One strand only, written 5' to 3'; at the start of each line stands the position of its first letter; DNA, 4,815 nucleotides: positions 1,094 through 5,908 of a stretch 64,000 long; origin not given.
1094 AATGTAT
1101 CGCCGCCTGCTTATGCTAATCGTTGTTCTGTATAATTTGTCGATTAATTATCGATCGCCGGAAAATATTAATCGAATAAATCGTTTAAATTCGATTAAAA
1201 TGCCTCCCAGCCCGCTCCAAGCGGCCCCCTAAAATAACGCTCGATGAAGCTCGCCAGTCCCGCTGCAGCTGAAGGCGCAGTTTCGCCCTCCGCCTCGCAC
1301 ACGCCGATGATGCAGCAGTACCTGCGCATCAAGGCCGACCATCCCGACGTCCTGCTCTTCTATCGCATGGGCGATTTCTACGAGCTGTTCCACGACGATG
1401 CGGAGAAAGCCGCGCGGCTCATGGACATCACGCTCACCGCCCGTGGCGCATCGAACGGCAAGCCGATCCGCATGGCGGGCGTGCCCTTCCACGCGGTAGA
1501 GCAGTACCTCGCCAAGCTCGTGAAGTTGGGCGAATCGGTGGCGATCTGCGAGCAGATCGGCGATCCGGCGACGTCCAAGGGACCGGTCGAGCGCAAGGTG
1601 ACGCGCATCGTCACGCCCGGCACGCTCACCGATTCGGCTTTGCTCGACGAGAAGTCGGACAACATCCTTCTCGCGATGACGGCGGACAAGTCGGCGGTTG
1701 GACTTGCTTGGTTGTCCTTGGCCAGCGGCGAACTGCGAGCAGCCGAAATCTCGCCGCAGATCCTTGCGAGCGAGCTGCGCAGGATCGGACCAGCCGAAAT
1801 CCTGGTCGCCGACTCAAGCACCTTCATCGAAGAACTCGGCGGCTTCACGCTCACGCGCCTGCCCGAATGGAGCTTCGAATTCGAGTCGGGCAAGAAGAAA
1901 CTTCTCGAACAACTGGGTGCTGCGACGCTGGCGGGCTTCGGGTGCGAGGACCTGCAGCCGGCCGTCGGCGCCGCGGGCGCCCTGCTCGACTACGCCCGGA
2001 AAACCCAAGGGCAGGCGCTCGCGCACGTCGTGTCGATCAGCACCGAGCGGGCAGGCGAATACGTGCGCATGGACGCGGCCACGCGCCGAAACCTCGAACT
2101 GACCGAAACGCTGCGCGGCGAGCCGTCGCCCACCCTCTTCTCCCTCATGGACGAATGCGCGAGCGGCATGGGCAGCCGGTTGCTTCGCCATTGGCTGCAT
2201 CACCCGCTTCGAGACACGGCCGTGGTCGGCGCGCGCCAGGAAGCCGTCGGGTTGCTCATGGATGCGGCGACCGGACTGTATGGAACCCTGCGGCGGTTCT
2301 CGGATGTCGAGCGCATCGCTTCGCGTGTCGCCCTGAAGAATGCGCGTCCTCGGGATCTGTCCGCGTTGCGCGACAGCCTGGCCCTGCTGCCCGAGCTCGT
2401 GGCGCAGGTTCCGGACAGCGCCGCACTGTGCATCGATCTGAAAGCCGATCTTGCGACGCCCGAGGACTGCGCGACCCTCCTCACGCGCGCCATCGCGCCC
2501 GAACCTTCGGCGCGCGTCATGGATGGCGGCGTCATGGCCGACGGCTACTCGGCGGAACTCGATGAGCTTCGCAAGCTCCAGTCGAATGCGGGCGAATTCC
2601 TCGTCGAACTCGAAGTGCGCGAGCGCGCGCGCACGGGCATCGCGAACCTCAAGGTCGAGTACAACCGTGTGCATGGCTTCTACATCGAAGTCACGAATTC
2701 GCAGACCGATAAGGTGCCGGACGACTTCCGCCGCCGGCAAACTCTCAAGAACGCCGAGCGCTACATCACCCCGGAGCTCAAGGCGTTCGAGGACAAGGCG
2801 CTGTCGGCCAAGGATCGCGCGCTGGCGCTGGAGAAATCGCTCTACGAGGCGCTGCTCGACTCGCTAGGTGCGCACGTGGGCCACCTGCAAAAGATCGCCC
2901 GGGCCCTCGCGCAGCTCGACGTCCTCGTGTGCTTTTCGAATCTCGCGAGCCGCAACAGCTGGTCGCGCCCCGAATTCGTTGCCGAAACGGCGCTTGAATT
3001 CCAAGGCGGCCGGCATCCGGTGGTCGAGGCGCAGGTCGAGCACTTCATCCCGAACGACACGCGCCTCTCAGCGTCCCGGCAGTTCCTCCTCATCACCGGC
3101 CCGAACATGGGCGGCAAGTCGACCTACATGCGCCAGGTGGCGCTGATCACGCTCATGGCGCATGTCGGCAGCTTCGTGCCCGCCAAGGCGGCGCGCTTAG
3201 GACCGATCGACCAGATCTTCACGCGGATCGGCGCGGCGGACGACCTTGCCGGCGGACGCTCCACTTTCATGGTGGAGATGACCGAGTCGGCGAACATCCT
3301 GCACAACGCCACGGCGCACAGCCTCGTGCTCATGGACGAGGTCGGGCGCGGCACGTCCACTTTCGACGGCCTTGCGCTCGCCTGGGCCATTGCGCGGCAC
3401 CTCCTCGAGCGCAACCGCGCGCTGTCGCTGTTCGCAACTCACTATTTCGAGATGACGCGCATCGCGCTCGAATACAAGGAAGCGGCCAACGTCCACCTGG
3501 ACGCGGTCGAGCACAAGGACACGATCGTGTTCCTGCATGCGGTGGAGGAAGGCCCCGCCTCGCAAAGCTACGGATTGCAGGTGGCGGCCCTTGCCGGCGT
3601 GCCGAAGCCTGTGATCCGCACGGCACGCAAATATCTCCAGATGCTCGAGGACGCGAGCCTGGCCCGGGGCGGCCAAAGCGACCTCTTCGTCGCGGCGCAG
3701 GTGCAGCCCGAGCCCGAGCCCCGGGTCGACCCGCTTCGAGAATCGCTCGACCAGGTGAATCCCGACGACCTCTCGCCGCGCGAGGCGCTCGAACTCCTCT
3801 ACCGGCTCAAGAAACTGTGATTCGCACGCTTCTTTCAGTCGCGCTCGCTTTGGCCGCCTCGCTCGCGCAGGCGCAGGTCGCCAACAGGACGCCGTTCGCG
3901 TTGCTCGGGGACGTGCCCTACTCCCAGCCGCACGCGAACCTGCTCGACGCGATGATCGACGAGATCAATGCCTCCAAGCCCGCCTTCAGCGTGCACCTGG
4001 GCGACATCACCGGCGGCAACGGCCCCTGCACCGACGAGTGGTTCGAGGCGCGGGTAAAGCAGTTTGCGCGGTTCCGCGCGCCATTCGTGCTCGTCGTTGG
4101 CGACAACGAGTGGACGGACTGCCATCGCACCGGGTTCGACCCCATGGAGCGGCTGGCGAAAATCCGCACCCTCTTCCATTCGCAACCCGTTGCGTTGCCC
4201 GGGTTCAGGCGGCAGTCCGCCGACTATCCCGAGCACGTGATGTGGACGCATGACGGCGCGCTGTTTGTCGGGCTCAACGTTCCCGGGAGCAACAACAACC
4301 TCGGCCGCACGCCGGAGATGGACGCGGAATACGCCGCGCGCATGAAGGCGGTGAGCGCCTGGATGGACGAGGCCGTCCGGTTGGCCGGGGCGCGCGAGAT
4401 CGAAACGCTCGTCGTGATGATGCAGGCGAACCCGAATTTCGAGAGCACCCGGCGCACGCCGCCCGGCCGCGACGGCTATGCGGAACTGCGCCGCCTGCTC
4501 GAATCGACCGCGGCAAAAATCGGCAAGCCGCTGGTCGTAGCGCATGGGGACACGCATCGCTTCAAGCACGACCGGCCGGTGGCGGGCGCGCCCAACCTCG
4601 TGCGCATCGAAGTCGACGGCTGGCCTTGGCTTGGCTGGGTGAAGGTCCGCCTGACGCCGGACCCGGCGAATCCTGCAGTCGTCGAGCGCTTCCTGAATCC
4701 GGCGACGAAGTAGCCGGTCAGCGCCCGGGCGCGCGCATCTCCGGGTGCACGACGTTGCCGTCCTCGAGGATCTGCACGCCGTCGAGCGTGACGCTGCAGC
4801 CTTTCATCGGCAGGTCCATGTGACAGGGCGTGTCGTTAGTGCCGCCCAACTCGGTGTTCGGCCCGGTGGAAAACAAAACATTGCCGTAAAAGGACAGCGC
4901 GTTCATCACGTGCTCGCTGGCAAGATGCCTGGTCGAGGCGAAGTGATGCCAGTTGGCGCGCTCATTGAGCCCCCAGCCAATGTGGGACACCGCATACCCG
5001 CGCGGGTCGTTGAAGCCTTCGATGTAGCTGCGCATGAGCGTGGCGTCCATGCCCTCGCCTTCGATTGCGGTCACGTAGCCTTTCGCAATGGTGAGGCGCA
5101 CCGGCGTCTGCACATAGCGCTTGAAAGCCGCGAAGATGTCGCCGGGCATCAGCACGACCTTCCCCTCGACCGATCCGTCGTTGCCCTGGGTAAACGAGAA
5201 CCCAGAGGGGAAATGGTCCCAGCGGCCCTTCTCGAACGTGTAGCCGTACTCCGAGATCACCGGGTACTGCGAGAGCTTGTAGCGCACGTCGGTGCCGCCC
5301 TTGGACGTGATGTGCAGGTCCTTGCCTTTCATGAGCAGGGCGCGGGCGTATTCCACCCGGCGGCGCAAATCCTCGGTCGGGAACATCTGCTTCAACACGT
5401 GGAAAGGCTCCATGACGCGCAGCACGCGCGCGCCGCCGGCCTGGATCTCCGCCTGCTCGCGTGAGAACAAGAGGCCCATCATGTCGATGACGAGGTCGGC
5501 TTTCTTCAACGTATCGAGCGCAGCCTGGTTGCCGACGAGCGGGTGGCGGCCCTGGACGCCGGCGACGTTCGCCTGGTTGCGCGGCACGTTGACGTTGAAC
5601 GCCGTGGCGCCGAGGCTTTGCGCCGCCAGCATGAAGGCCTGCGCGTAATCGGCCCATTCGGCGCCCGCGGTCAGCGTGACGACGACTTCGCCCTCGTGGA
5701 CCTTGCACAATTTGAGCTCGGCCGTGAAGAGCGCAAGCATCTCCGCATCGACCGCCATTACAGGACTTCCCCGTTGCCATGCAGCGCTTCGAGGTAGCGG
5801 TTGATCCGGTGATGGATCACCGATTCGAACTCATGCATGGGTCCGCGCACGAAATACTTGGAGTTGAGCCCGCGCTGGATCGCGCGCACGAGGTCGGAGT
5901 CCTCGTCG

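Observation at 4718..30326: Split, composite pyridine-ring catabolic super-cluster: a nicotinate lower pathway fed by two Mo hydroxylases, a Rieske oxygenase and an MmgE/PrpD protein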

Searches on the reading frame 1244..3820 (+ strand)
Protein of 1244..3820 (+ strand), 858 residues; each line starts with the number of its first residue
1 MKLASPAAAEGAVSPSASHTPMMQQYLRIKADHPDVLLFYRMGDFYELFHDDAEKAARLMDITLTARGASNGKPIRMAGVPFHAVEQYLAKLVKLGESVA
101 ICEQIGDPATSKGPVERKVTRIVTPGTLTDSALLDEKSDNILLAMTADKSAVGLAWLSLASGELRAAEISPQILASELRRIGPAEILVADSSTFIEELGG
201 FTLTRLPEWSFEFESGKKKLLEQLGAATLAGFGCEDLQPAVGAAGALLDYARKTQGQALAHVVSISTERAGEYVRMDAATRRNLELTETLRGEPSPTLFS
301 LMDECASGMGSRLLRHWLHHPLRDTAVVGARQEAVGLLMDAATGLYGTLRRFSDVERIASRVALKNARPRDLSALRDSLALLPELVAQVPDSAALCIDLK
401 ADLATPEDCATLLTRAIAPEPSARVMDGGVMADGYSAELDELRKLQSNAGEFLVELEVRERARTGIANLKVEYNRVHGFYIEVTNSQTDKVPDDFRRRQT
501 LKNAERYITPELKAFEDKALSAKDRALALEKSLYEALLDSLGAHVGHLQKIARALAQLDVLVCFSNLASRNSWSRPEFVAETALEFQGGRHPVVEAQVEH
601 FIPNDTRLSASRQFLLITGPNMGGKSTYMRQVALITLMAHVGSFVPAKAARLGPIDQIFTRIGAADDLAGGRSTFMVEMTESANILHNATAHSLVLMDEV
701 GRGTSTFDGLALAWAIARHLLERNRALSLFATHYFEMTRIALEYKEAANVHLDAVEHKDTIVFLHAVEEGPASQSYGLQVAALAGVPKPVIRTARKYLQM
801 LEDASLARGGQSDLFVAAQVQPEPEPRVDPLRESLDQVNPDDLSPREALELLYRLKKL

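Call 5: search_protein_families(library=pfam, proteins=[window:1244-3820:+])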
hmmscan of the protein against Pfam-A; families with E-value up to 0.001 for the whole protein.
window:1244-3820:+ (858 aa): 5 families
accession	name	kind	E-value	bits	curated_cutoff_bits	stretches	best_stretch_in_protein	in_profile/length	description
PF00488.27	MutS_V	-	5e-86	287.9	30.2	1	616-802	2-188/188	MutS domain V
PF05192.23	MutS_III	-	3.7e-46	158.3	34.1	1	279-565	1-194/194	MutS domain III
PF01624.25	MutS_I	-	2.7e-43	147.2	20.6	1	20-131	1-112/113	MutS domain I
PF05190.23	MutS_IV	-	7.5e-32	109.9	22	1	434-525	1-92/92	MutS family domain IV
PF05188.22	MutS_II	-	3.1e-23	83.1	25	1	140-261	1-131/133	MutS domain II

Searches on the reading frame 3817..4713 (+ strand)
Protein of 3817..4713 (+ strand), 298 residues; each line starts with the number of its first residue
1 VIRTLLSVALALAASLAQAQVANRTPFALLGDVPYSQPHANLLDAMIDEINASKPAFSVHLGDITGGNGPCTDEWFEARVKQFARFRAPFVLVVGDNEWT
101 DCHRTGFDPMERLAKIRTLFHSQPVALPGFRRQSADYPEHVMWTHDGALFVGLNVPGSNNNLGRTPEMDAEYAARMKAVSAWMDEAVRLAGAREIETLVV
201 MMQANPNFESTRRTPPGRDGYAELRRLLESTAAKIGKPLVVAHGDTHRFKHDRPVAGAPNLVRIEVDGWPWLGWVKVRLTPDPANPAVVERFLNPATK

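Call 5: search_protein_families(library=pfam, proteins=[window:3817-4713:+])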
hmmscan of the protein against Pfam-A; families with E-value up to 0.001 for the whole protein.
window:3817-4713:+ (298 aa): 1 family
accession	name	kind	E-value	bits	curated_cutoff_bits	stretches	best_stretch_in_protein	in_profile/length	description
PF00149.33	Metallophos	-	9.1e-06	26.7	21.5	1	26-248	2-190/191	Calcineurin-like phosphoesterase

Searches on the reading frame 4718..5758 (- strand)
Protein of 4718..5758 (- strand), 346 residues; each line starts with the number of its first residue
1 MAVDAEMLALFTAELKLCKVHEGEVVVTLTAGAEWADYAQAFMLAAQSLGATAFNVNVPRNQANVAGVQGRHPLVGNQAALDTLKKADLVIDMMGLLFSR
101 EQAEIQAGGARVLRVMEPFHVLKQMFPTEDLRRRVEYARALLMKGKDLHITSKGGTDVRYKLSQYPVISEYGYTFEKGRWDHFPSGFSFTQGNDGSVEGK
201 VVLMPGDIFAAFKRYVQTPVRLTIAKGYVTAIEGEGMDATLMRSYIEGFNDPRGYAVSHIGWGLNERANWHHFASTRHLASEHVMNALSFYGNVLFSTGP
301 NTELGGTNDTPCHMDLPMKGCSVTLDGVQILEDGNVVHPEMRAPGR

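Call 3: search_protein_families(library=pfam, proteins=[window:4718-5758:-])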
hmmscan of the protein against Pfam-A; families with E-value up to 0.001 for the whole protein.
window:4718-5758:- (346 aa): 0 families

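Call 6: search_protein_families(library=ncbifam, proteins=[window:4718-5758:-], max_evalue=0.00001)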
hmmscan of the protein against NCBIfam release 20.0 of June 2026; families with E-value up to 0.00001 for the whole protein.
window:4718-5758:- (346 aa): 0 families

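Call 7: search_solved_structures(query=window:4718-5758:-)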
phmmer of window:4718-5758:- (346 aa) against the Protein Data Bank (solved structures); distinct sequences matched with E-value up to 0.001: 1.
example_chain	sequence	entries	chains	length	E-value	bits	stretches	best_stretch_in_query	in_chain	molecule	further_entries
7cn3_A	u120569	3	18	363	3e-84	286.4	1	4-341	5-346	2,5-dihydroxypyridine 5,6-dioxygenase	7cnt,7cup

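Call 56: search_solved_structures(query=window:4718-5758:-, show_alignments=1)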
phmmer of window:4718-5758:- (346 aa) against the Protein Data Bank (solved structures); distinct sequences matched with E-value up to 0.001: 1.
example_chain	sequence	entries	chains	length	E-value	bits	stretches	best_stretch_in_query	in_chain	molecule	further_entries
7cn3_A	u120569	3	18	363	3e-84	286.4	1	4-341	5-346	2,5-dihydroxypyridine 5,6-dioxygenase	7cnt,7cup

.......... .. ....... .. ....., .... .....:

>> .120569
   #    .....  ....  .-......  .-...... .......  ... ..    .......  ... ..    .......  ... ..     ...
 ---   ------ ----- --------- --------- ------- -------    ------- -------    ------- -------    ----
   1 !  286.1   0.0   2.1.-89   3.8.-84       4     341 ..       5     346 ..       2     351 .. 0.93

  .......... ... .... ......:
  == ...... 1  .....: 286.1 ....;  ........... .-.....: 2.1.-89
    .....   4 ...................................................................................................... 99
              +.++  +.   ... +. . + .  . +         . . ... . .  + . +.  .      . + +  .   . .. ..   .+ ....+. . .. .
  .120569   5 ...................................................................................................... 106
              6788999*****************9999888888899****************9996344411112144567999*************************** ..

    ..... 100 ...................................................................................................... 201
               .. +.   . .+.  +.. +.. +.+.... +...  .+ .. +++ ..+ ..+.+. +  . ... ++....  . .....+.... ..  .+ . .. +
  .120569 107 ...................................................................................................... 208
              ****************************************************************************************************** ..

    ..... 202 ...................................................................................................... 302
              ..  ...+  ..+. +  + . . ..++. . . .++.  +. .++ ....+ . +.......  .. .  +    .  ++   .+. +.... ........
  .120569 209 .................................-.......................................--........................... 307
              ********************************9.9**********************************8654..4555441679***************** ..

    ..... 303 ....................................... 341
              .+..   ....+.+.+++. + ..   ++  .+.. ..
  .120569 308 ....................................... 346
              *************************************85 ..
